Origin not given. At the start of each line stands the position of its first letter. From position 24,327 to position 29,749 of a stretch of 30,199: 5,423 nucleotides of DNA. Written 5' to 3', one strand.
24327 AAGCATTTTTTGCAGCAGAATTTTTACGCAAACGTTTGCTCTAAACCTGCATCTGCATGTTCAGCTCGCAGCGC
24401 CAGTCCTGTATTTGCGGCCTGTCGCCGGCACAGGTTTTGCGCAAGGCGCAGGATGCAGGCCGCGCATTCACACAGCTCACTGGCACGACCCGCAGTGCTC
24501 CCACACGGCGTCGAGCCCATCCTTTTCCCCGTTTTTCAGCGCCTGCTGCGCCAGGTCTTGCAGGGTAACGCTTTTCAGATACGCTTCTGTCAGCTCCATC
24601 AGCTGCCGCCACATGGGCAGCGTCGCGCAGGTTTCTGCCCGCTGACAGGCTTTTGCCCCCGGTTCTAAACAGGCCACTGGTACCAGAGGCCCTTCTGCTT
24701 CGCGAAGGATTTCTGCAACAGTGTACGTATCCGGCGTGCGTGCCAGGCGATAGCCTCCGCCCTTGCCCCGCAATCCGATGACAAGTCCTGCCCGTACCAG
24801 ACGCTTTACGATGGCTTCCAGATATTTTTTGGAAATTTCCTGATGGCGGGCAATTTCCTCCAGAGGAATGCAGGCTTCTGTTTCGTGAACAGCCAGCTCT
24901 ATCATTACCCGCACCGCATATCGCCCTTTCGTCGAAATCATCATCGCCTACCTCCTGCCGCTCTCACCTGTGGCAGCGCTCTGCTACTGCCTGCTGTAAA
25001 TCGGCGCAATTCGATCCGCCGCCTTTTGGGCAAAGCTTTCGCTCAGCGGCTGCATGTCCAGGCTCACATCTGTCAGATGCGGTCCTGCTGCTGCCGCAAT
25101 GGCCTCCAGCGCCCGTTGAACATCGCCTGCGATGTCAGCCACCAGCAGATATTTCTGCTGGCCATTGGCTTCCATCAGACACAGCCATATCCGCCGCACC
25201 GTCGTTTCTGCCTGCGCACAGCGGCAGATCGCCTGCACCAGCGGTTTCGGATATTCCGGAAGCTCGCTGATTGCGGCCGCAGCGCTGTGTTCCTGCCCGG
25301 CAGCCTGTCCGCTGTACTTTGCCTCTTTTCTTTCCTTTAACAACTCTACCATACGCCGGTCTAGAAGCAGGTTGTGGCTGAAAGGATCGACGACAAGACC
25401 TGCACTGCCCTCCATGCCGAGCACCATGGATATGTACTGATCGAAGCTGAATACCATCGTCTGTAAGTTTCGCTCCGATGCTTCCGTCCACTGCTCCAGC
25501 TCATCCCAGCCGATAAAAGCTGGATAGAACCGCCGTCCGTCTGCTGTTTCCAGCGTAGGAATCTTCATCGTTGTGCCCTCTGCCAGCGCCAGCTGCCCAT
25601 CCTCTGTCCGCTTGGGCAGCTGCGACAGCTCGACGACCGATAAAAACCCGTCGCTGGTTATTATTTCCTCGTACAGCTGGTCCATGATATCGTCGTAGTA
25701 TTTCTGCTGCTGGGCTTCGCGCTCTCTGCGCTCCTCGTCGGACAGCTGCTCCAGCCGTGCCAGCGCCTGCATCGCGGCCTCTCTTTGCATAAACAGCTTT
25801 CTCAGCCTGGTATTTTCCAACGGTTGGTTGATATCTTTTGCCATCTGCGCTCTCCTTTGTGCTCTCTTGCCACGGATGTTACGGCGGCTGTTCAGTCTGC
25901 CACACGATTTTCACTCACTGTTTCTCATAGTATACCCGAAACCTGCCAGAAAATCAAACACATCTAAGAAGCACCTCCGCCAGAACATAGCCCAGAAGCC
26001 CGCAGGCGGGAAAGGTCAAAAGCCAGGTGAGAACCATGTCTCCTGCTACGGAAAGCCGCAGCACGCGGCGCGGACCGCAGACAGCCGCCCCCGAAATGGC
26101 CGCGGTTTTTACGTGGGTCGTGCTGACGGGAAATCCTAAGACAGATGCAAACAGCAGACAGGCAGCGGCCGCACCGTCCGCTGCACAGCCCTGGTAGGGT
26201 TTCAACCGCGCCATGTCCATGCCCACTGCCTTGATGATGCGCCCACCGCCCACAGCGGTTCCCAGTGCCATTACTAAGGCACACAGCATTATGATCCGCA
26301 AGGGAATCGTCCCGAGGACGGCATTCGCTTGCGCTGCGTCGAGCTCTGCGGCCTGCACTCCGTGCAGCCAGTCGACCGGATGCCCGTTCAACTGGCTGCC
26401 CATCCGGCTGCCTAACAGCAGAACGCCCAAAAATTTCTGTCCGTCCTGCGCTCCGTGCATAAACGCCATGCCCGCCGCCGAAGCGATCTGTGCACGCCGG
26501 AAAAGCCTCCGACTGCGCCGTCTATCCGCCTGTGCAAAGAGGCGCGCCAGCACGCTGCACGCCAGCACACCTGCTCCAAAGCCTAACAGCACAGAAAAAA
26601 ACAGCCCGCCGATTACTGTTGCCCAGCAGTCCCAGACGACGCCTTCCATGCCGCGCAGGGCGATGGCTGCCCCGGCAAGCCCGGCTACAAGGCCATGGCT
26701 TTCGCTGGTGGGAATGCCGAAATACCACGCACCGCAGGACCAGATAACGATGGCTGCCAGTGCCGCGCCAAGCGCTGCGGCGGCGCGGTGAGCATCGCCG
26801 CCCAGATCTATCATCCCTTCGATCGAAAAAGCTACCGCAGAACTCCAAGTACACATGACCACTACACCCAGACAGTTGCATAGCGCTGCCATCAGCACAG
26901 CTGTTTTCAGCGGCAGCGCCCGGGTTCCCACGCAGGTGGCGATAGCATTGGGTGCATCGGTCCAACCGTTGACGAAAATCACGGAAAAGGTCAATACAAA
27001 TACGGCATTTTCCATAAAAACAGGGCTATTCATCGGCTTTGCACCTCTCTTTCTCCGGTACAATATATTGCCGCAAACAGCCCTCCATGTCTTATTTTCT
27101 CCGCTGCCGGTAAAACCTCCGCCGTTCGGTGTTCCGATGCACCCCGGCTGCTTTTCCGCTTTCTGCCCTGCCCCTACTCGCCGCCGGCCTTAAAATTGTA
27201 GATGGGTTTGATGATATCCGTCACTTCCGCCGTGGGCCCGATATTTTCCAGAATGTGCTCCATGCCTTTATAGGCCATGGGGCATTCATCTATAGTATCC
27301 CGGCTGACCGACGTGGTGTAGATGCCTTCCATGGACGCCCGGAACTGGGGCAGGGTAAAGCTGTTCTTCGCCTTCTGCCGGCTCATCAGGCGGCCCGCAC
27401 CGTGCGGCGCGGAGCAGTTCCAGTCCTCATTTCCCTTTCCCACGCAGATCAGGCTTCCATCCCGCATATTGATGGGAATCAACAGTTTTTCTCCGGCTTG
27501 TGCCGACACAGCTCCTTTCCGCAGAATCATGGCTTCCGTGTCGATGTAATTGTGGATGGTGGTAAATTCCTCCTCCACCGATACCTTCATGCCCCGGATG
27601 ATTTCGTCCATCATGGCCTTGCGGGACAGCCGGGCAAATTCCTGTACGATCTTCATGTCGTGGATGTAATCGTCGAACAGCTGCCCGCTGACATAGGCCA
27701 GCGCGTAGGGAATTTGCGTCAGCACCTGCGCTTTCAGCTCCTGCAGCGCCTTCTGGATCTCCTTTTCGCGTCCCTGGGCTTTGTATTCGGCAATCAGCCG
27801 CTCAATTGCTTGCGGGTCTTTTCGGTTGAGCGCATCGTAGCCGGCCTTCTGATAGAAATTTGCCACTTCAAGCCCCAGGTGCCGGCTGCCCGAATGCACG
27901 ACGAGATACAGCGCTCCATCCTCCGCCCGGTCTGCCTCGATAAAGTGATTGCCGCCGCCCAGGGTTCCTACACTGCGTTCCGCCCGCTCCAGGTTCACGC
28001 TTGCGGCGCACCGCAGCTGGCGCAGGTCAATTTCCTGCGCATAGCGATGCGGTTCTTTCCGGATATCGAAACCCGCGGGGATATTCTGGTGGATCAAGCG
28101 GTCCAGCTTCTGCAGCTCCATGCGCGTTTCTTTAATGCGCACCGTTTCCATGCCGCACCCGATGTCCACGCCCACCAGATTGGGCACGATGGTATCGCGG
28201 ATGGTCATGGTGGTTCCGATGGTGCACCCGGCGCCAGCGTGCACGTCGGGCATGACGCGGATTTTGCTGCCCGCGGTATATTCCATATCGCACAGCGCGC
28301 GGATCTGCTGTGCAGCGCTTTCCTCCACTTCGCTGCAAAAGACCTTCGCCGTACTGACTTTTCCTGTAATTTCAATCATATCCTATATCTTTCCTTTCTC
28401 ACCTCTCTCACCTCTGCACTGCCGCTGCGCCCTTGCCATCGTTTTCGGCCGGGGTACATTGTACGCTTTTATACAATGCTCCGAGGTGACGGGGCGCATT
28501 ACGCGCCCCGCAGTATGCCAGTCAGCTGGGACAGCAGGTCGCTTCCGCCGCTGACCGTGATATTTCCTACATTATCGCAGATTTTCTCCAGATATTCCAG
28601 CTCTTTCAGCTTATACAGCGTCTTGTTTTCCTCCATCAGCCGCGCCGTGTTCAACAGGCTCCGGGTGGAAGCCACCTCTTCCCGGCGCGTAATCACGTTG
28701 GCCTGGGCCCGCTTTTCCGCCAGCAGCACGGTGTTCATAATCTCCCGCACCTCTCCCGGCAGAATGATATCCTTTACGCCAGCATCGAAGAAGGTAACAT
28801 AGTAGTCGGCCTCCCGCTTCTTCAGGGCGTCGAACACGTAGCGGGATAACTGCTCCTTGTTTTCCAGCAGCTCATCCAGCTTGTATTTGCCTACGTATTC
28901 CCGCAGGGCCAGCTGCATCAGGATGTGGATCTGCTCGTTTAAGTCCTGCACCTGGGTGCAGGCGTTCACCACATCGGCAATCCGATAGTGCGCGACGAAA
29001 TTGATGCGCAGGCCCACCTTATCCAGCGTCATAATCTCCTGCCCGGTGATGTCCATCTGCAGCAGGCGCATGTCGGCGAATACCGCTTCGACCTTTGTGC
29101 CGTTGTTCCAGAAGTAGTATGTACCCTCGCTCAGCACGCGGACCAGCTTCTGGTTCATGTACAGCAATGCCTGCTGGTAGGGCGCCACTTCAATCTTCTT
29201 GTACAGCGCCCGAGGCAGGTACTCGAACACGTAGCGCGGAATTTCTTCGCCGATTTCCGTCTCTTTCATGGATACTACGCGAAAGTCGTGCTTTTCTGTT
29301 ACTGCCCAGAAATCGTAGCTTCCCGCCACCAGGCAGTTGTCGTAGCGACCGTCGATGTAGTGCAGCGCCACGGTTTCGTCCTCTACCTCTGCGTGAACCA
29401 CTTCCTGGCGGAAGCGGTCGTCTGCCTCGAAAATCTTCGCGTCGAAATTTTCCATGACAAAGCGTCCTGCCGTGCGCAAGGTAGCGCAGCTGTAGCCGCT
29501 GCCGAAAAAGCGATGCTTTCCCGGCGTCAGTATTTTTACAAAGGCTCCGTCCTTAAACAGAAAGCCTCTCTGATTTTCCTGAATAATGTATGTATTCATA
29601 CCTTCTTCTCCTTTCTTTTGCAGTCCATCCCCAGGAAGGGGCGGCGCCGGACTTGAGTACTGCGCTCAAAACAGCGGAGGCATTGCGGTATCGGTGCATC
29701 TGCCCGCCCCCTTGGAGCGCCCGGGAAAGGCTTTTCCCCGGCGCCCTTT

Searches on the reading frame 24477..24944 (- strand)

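Call 13: search_protein_families(library=pfam, proteins=[window:24477-24944:-], max_evalue=0.001)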
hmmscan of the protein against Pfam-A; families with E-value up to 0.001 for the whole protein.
window:24477-24944:- (155 aa): 1 family
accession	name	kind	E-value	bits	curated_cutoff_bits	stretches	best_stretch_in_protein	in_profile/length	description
PF02082.26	Rrf2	-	1e-37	129.7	30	1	3-133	1-131/132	Iron-dependent Transcriptional regulator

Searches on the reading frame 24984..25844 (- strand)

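Call 13: search_protein_families(library=pfam, proteins=[window:24984-25844:-], max_evalue=0.001)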
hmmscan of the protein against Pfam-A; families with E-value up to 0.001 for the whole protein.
window:24984-25844:- (286 aa): 3 families
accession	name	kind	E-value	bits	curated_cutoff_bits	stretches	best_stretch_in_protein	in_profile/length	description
PF14581.11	SseB_C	-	8.7e-15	55.2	22.5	1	191-285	8-106/106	SseB protein C-terminal domain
PF07179.17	SseB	-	6.2e-14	52.7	21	1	55-167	19-123/124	SseB protein N-terminal domain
PF18686.6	DUF5636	-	2.4e-05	25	25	1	12-164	9-163/193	Family of unknown function (DUF5636)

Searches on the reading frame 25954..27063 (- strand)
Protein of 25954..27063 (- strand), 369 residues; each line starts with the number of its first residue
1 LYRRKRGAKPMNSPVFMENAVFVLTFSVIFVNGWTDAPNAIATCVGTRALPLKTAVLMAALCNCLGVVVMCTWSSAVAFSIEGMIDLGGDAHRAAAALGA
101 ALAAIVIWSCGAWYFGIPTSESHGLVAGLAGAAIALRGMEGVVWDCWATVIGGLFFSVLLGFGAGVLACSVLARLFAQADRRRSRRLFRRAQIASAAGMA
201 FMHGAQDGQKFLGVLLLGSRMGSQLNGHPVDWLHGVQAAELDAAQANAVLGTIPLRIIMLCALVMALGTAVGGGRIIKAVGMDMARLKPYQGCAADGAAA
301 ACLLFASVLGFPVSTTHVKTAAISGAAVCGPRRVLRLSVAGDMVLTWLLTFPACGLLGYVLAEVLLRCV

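Call 13: search_protein_families(library=pfam, proteins=[window:25954-27063:-], max_evalue=0.001)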
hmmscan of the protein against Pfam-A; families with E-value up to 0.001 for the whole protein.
window:25954-27063:- (369 aa): 1 family
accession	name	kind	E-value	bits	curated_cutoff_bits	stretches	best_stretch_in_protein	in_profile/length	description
PF01384.25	PHO4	-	1.3e-72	245.2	33.7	1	32-358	1-350/350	Phosphate transporter family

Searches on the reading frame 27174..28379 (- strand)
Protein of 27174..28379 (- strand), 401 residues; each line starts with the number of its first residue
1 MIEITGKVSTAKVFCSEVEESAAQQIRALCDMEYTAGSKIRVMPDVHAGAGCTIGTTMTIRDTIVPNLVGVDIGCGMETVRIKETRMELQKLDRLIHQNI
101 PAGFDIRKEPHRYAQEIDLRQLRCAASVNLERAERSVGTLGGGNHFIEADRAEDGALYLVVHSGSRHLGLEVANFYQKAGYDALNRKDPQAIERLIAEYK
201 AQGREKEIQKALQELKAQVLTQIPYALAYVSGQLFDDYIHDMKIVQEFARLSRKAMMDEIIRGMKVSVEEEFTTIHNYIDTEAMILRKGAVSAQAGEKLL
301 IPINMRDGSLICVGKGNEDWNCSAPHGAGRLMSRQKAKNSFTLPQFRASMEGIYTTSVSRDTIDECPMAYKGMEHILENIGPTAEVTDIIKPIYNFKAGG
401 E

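Call 13: search_protein_families(library=pfam, proteins=[window:27174-28379:-], max_evalue=0.001)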
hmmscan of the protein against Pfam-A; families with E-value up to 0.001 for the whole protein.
window:27174-28379:- (401 aa): 1 family
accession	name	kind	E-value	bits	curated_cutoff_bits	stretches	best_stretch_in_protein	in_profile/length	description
PF01139.22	RtcB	-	4.8e-62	211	27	1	38-397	13-425/426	tRNA-splicing ligase RtcB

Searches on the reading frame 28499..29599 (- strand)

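Call 13: search_protein_families(library=pfam, proteins=[window:28499-29599:-], max_evalue=0.001)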
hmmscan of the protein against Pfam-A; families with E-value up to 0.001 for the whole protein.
window:28499-29599:- (366 aa): 1 family
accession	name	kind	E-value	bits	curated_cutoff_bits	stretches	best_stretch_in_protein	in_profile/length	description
PF01145.31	Band_7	-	1.1e-25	91.2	23.6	1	137-308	2-175/176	SPFH domain / Band 7 family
